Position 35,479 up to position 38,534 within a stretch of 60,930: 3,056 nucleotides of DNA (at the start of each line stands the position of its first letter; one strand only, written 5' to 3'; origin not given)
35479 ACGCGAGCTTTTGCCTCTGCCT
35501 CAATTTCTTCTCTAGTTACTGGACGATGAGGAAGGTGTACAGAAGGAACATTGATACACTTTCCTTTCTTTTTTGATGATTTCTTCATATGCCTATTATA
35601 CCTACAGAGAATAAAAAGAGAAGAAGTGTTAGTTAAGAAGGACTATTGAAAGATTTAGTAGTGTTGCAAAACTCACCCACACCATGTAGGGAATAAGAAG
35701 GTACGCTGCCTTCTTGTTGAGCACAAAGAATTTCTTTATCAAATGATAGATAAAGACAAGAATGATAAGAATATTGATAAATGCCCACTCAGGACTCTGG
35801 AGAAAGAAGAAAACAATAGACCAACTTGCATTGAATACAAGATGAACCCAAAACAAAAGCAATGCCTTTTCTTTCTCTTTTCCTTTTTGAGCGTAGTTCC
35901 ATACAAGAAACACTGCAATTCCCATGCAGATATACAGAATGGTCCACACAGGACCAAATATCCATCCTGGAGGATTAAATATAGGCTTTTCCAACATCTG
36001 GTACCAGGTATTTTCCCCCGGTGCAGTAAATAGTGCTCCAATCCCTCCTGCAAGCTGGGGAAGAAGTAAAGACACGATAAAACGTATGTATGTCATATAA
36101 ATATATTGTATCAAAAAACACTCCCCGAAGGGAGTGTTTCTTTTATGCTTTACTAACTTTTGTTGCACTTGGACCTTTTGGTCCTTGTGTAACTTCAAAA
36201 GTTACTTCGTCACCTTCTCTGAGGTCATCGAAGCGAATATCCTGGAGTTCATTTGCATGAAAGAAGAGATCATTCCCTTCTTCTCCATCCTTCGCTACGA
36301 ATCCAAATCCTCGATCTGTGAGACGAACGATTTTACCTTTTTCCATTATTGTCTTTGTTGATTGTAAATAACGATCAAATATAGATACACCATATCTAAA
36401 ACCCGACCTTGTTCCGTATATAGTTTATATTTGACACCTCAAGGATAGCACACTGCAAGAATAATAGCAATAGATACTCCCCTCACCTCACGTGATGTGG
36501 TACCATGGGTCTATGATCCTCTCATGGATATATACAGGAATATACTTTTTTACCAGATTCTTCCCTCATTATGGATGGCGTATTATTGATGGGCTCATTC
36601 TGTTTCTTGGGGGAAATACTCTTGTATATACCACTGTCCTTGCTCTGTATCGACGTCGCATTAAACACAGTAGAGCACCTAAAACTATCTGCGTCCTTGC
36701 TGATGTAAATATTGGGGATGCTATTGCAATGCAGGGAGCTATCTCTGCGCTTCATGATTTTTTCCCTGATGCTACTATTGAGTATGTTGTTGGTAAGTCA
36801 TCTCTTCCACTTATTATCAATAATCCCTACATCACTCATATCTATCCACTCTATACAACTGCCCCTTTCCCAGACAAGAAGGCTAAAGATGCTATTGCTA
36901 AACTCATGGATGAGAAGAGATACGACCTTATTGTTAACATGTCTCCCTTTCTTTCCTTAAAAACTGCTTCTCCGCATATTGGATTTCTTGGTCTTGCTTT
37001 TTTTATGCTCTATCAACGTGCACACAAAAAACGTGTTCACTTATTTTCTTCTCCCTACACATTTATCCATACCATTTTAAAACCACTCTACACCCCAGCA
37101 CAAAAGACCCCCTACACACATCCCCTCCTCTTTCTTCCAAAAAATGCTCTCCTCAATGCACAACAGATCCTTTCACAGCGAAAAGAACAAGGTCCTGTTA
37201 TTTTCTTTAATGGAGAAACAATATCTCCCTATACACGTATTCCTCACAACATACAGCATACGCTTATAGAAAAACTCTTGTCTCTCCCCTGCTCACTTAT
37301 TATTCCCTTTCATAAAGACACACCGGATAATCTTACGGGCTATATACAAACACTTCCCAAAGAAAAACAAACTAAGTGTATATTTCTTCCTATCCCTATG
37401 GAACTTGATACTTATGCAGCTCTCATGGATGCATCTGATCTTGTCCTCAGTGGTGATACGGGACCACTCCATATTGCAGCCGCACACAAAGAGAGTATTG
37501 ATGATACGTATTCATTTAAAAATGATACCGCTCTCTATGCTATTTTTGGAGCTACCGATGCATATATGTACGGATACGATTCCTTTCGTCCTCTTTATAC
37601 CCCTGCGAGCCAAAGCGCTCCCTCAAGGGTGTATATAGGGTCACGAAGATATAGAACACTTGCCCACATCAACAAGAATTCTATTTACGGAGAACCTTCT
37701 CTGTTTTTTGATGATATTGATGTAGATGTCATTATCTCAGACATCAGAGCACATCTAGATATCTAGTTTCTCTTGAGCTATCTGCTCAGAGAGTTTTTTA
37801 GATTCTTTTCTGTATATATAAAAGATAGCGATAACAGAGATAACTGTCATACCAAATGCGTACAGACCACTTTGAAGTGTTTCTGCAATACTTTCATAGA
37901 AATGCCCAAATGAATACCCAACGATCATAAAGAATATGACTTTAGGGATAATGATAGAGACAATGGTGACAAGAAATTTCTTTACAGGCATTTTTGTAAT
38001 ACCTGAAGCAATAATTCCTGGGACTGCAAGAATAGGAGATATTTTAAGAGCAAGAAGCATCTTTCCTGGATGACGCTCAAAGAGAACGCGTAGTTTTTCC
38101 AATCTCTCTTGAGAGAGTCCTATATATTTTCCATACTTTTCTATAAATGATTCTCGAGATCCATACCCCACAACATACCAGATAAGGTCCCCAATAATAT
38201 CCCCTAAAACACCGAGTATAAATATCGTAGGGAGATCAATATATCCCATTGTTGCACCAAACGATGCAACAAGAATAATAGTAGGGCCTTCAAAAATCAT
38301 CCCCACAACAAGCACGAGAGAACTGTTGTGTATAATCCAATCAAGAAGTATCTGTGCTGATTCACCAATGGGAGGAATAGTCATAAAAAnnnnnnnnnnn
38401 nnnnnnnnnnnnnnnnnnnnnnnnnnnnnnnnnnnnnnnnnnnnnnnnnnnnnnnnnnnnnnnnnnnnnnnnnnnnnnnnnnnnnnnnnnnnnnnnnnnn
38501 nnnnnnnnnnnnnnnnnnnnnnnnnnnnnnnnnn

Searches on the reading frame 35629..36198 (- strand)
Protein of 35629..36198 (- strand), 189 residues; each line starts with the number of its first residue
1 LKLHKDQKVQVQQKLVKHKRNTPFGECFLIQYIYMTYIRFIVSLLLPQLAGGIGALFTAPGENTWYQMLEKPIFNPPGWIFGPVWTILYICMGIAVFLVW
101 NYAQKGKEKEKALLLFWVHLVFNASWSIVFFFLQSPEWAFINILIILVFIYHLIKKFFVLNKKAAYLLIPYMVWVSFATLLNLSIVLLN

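Call 47: search_protein_families(library=pfam, proteins=[window:35629-36198:-], max_evalue=0.001)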
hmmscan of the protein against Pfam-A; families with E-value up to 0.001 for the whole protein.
window:35629-36198:- (189 aa): 1 family
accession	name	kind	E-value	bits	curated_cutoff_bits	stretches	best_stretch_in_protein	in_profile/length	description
PF03073.20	TspO_MBR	-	1.3e-47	161.6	24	1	44-186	2-144/145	TspO/MBR family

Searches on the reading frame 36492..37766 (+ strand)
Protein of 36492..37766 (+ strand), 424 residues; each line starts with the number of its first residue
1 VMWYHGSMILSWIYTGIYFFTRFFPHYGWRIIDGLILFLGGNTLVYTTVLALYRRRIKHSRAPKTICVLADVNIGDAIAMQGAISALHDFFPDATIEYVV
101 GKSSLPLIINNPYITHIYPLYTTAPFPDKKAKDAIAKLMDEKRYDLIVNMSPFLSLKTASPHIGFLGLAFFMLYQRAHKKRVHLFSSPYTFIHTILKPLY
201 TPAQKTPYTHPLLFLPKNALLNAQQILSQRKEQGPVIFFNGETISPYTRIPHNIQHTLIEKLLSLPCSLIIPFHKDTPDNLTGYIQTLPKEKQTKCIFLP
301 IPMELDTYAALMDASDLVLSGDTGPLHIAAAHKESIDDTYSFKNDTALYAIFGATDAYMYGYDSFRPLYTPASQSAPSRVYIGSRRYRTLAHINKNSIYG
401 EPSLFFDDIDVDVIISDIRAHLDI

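Call 16: search_protein_families(library=pfam, proteins=[window:36492-37766:+], max_evalue=0.01)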
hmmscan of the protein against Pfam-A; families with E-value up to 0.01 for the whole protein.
window:36492-37766:+ (424 aa): 1 family
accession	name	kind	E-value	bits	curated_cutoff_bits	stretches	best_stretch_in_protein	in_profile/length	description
PF01075.23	Glyco_transf_9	-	1.1e-06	28.6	22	1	227-333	95-202/247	Glycosyltransferase family 9 (heptosyltransferase)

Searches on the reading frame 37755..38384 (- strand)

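Call 16: search_protein_families(library=pfam, proteins=[window:37755-38384:-], max_evalue=0.01)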
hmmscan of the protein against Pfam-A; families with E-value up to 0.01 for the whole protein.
window:37755-38384:- (209 aa): 2 families
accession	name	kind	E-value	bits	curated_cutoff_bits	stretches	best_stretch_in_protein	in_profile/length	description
PF09335.16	VTT_dom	-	2.8e-12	47.6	33.9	1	34-157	2-122/123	VTT domain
PF05545.16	FixQ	-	0.0026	18.1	29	1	177-204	16-43/49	Cbb3-type cytochrome oxidase component FixQ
